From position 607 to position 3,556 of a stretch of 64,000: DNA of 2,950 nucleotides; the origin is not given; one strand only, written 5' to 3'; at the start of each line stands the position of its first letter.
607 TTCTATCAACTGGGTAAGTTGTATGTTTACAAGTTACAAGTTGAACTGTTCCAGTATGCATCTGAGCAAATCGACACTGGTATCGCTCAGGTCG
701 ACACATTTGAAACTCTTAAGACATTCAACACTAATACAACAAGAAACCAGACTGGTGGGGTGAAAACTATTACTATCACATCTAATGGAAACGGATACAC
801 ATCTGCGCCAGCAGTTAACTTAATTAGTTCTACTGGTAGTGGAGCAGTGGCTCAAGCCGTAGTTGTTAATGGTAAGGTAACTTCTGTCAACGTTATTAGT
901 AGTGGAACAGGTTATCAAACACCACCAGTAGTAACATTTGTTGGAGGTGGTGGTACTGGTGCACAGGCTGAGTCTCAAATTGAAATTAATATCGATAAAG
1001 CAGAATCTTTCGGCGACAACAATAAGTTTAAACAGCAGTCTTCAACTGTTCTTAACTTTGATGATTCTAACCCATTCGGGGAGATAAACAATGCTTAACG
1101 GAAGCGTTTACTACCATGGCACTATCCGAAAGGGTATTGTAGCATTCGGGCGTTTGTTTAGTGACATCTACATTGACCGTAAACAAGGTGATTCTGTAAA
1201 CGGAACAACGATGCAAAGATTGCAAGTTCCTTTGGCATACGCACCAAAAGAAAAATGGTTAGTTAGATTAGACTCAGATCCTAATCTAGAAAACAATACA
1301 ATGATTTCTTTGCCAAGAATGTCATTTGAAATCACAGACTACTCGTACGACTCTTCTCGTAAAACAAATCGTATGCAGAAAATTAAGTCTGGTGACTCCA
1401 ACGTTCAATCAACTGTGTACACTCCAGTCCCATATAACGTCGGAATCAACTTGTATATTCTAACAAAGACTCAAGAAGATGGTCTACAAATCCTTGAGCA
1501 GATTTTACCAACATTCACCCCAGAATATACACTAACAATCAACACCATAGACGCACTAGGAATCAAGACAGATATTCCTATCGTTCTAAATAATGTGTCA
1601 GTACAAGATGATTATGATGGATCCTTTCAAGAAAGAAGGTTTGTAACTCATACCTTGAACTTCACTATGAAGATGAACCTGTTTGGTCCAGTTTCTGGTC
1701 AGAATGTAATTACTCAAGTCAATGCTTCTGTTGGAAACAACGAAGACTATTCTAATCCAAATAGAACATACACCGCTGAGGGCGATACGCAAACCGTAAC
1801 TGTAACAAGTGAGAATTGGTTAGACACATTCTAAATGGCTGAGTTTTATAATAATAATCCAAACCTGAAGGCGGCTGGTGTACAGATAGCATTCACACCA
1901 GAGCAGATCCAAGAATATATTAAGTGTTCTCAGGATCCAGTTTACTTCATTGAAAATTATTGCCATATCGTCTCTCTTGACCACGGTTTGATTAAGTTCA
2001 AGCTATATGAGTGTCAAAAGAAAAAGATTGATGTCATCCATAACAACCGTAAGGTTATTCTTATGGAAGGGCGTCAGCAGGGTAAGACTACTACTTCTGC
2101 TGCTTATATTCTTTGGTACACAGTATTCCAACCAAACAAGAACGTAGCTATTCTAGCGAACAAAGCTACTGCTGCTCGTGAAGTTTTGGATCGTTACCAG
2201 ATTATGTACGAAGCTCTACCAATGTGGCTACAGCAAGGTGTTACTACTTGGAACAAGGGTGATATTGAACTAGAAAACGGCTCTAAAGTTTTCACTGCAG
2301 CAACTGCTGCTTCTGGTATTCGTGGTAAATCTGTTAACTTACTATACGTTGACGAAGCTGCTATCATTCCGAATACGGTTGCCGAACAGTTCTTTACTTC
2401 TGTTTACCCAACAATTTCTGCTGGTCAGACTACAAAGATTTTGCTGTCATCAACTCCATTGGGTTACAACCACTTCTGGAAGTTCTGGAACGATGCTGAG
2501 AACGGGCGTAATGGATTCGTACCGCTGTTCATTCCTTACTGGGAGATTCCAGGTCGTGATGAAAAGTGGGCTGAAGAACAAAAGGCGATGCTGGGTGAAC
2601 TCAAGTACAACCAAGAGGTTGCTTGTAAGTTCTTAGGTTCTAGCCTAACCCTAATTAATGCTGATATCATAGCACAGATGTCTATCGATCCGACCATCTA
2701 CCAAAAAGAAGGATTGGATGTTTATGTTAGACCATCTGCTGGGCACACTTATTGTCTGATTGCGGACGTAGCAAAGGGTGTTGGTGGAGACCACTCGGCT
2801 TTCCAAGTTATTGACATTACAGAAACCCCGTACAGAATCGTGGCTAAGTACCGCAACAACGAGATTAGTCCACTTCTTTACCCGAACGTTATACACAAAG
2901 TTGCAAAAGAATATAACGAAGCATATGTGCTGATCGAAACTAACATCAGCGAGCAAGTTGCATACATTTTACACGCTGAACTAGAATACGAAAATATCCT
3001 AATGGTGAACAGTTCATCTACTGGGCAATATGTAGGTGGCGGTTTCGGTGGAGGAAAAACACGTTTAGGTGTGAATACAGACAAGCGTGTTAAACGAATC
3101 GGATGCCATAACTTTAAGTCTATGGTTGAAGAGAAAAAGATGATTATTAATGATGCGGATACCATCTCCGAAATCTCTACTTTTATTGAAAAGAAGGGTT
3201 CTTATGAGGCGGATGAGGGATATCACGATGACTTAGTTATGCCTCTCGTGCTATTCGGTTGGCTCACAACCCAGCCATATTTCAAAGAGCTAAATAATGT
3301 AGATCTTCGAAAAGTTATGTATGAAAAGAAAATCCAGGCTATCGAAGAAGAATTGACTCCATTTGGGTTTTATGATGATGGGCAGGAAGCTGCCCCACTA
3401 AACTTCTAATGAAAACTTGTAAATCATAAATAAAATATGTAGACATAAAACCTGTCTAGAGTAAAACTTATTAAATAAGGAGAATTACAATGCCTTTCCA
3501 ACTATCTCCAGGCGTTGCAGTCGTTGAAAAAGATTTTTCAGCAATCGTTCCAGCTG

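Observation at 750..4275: The same 40-aa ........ repeat module is inserted in both the tail sheath and the upstream gp14-like neck protein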

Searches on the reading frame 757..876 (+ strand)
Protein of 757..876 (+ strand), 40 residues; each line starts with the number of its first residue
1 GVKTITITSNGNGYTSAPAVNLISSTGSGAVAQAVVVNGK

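Call 26: find_homologous_proteins(query=A2, max_evalue=0.001)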
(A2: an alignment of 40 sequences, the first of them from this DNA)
Query A2 (40 sequences) (40 aa, profile of the alignment): 40 proteins with E <= 0.001 among 2866 candidates.
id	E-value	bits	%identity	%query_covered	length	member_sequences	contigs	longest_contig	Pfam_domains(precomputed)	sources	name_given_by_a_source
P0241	3.8e-15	73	57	53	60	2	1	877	-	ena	-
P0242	6.7e-14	69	43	93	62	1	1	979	-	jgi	jgi:hypothetical protein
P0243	7.9e-14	69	43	93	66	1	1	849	-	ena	-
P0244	2.9e-13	67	64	35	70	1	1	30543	-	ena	-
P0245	2.6e-12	64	50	80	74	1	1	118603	-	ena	-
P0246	1.4e-11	62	40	88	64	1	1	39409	-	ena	-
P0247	3.3e-11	61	50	75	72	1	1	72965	-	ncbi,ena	-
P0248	4.9e-11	60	40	50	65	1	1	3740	-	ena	-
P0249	3.4e-10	57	53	48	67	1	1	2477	-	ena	-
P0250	3.7e-10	57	40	50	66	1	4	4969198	-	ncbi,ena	-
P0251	8.8e-10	56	50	95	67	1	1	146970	-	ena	-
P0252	4.8e-9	54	56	40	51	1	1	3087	-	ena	-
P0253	5.3e-9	54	57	57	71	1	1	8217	-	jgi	-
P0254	9.1e-9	53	57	53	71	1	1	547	-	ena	-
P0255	4.2e-8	51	45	95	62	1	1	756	-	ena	-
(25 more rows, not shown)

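Call 35: search_protein_representatives(alignment_id=A2)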
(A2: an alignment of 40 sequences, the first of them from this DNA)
Query: 40 sequences, 39 profile positions. Proteins with E-value up to 0.001 (for the whole library): 16193; up to 1e-10: 6897; up to 1e-30: 1188. The best 150 are listed.
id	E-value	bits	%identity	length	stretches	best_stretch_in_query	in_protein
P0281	1.6e-229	757.6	-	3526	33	1-39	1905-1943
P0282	4.2e-214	708.3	-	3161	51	3-38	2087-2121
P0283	3.4e-199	660.6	-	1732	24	3-38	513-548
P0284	2.9e-198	657.6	-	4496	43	2-38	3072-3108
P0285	3.0e-194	644.8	-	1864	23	2-37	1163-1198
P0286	2.0e-179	597.3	-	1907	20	1-38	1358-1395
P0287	1.4e-173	578.6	-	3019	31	1-38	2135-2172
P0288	1.0e-171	572.6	-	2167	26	2-36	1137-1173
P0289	7.6e-171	569.8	-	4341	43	6-38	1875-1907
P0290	2.3e-169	565.1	-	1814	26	1-37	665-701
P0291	9.3e-168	560.0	-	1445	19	3-39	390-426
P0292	2.2e-159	533.1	-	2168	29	1-37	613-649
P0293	4.4e-159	532.2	-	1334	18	4-36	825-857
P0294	2.0e-156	523.7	-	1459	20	2-38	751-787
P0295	2.0e-156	523.7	-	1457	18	1-36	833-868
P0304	2.6e-141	475.3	-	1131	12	2-38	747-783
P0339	4.4e-114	388.2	-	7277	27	1-38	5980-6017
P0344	1.1e-111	380.6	-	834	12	2-38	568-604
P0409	4.7e-88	304.9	-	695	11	1-37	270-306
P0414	5.8e-87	301.4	-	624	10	1-37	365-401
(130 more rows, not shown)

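Call 37: search_protein_families(library=pfam, alignment_id=A4, max_evalue=0.001)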
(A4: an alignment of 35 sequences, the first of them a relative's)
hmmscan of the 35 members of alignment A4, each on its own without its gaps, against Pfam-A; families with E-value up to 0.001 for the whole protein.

A. member 1, P0304 (1131 aa): 0 families

B. families by the number of members that match (of 35 scanned): 10 families
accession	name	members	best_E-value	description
PF16483.10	Glyco_hydro_64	3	6e-36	Beta-1,3-glucanase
PF07731.20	Cu-oxidase_2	3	7.8e-12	Multicopper oxidase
PF14341.11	PilX_N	2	0.00011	PilX N-terminal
PF01436.27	NHL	1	4.4e-19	NHL repeat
PF00041.27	fn3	1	3.3e-13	Fibronectin type III domain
PF25021.1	TEN_NHL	1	4.3e-13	Teneurin NHL domain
PF13861.12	FLgD_tudor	1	8.5e-06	FlgD Tudor-like domain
PF24594.1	DUF7618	1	0.00011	Family of unknown function (DUF7618)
PF13715.12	CarbopepD_reg_2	1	0.00042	CarboxypepD_reg-like domain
PF00404.24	Dockerin_1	1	0.00087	Dockerin type I domain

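Call 40: search_protein_families(library=phrogs, alignment_id=A4, max_evalue=0.00001)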
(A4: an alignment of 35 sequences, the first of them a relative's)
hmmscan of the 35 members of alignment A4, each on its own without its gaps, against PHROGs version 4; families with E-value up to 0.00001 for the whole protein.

A. member 1, P0304 (1131 aa): 16 families
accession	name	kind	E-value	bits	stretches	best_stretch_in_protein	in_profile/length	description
phrog_701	-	head and packaging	4.5e-92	309.1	5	490-614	1144-1266/6136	virion structural protein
phrog_19630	-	head and packaging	1.4e-80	272.5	5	396-492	1161-1257/1266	virion structural protein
phrog_708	-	tail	4.5e-72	244.3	5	458-572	802-916/1383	baseplate wedge subunit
phrog_460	-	connector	3e-66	224.7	8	503-573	221-292/385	head closure Hc2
phrog_22827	-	unknown function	8e-56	190.9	6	530-611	161-243/613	-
phrog_5342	-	tail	8.2e-52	176.5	6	314-392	56-136/3319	tail fiber protein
phrog_32294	-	tail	3.4e-51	174.3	5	268-503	1045-1280/2435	baseplate wedge subunit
phrog_2885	-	tail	4.3e-35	120.5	3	439-569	1007-1148/4179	baseplate wedge subunit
phrog_1922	-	tail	2.2e-32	113.5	4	591-663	834-905/932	baseplate hub subunit and tail lysozyme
phrog_4406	-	head and packaging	3.3e-28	98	4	544-658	538-647/3231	virion structural protein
phrog_17885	-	tail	8.7e-25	87.8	1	551-633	788-876/1002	tail fiber protein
phrog_30655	-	head and packaging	1.4e-24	86.6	2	622-718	114-213/1678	virion structural protein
phrog_6005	-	head and packaging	1.7e-18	66.6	2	531-771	123-380/1512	virion structural protein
phrog_438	-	tail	5e-17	63.2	1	504-586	189-271/478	baseplate wedge subunit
phrog_18802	-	head and packaging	3.5e-14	51.3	1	538-608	2863-2929/3007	virion structural protein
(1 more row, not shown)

B. families by the number of members that match (of 35 scanned): 30 families (the first 25 are shown)
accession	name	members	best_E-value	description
phrog_701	-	35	1.9e-107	virion structural protein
phrog_19630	-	35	1.4e-80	virion structural protein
phrog_460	-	35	7.5e-74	head closure Hc2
phrog_708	-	35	1.5e-72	baseplate wedge subunit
phrog_5342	-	35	1.3e-57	tail fiber protein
phrog_22827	-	35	2.4e-56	-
phrog_2885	-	35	2.3e-51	baseplate wedge subunit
phrog_32294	-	35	3.4e-51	baseplate wedge subunit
phrog_4406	-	35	6.1e-46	virion structural protein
phrog_1922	-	35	2.6e-38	baseplate hub subunit and tail lysozyme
phrog_17885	-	35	2.9e-30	tail fiber protein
phrog_30655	-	35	3.5e-27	virion structural protein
phrog_438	-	34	1.9e-39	baseplate wedge subunit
phrog_6005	-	32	2e-21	virion structural protein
phrog_18802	-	17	2.2e-19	virion structural protein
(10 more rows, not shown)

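Call 96: list_cluster_members(proteins=[P0281, P0282, P0283, P0285, P0291, P0304, P0344, P0409, P0414, P0339])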
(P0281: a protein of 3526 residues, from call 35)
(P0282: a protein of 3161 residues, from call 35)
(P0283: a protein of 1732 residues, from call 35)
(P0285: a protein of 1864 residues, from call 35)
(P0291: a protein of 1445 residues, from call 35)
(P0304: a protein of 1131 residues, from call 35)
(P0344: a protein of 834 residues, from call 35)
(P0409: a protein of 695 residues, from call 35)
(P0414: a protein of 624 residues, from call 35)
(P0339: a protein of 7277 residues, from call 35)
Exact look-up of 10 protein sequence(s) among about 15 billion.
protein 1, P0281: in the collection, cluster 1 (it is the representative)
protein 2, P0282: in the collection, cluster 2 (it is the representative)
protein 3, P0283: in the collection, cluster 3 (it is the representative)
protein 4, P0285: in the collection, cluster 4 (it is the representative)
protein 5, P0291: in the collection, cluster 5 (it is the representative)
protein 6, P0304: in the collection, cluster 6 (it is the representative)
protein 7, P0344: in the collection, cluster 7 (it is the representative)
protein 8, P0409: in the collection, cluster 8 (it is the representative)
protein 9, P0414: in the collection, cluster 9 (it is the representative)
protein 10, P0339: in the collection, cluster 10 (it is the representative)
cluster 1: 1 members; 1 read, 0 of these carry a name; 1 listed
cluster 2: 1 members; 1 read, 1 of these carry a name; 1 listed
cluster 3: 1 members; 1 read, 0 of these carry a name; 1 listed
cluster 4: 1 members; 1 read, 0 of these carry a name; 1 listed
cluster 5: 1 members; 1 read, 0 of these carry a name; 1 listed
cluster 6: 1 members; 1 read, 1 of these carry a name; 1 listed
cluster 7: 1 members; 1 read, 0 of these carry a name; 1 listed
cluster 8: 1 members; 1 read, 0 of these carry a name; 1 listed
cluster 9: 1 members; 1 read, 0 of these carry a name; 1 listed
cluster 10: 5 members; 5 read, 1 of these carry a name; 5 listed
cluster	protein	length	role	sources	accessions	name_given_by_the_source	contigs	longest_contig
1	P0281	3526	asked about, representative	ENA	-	-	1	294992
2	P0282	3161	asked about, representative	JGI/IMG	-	hypothetical protein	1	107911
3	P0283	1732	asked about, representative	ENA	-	-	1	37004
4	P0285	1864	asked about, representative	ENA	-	-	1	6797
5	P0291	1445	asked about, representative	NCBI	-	-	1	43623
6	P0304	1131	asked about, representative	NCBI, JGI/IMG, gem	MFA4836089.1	MAG: hypothetical protein WC749_08495 [Dehalococcoidia bacterium]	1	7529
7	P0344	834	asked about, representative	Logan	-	-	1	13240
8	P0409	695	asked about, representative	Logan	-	-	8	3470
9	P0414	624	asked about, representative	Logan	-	-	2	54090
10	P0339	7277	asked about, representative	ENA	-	-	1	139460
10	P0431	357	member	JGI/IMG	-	hypothetical protein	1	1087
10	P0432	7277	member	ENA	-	-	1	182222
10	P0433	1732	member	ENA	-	-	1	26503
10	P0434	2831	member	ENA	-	-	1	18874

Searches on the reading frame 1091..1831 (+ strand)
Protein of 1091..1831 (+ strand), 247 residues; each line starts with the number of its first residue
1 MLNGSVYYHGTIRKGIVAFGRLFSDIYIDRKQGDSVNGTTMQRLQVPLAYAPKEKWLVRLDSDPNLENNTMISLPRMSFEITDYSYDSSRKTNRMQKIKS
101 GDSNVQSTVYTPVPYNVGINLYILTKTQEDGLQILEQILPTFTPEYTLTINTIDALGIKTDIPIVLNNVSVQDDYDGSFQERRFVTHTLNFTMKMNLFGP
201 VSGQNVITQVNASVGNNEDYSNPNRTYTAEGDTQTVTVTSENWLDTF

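Call 3: search_protein_families(library=pfam, proteins=[window:1091-1831:+], max_evalue=0.01)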
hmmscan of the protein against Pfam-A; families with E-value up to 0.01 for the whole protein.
window:1091-1831:+ (247 aa): 1 family
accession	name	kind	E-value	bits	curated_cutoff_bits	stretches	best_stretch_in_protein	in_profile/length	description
PF16724.11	T4-gp15_tss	-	1.1e-71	241.3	25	1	7-243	2-233/245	T4-like virus Myoviridae tail sheath stabiliser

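Call 4: search_protein_families(library=phrogs, proteins=[window:1091-1831:+], max_evalue=0.001)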
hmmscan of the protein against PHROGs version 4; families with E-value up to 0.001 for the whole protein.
window:1091-1831:+ (247 aa): 3 families
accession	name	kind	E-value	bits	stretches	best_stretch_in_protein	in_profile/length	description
phrog_227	-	tail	1.1e-78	265.4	1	4-235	3-235/278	tail sheath stabilizer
phrog_11196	-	tail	5.3e-12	46.5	1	7-220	6-230/441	tail sheath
phrog_22065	-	tail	2e-10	41.2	1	7-212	4-212/456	tail sheath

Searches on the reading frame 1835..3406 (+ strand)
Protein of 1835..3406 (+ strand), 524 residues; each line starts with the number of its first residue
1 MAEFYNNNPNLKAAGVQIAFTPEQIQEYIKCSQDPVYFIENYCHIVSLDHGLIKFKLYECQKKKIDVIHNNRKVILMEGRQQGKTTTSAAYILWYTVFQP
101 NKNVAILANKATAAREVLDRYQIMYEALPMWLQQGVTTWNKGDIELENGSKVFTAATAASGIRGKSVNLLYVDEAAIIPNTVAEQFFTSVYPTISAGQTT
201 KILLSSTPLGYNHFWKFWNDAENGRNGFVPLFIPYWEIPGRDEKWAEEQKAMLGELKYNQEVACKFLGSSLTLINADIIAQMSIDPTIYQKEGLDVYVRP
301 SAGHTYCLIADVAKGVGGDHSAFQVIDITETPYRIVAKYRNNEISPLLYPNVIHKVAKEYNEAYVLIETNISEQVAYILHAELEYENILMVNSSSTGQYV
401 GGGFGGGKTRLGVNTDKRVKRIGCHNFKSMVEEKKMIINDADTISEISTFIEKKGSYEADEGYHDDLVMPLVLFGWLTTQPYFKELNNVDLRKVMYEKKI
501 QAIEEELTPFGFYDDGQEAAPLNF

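Call 3: search_protein_families(library=pfam, proteins=[window:1835-3406:+], max_evalue=0.01)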
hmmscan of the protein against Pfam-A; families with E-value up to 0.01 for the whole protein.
window:1835-3406:+ (524 aa): 5 families
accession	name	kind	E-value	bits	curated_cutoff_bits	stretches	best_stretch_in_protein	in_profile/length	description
PF03237.21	Terminase_6N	-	1.2e-18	68.1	22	1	75-279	1-213/215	Terminase large subunit, T4likevirus-type, N-terminal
PF17289.8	Terminase_6C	-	3.3e-14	53.6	22.6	1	310-468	3-145/155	Terminase RNaseH-like domain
PF05876.18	GpA_ATPase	-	2.1e-05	24.7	25.6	1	71-219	27-186/247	Phage terminase large subunit gpA, ATPase domain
PF05127.21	NAT10_TcmA_helicase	-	0.00013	22.3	22.7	1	80-195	6-118/176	RNA cytidine acetyltransferase NAT10/TcmA, helicase domain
PF13604.12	AAA_30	-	0.0099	16.1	27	1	58-190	3-112/191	AAA domain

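Call 4: search_protein_families(library=phrogs, proteins=[window:1835-3406:+], max_evalue=0.001)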
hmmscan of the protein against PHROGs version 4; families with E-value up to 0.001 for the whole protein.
window:1835-3406:+ (524 aa): 13 families
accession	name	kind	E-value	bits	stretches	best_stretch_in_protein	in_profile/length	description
phrog_5989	-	head and packaging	2.8e-61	208.6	1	5-265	91-333/347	terminase large subunit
phrog_2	-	head and packaging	7.5e-57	194.6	1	51-519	261-625/807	terminase large subunit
phrog_36964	-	head and packaging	2.4e-49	169.2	2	84-473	434-848/890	terminase large subunit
phrog_7579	-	head and packaging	3.8e-16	60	1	62-278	8-225/239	terminase large subunit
phrog_24361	-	head and packaging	2.3e-15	57.8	1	343-482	7-143/162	terminase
phrog_38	-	head and packaging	4.1e-15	56.5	1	29-372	267-617/760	terminase large subunit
phrog_9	-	head and packaging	8.9e-12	45.6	1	35-198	188-345/812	terminase large subunit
phrog_26724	-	unknown function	6.5e-09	36.6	1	36-178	14-152/192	-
phrog_38407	-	unknown function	8.8e-09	35.8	1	296-472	172-342/370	-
phrog_32359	-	head and packaging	5.5e-08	33.7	1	27-136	63-173/210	terminase large subunit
phrog_15503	-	unknown function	0.00023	21.7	1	44-190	60-207/245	-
phrog_2586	-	unknown function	0.0006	20.9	0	60-186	32-147/166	-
phrog_1488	-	unknown function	0.00088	20.2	0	59-168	29-130/177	unknown function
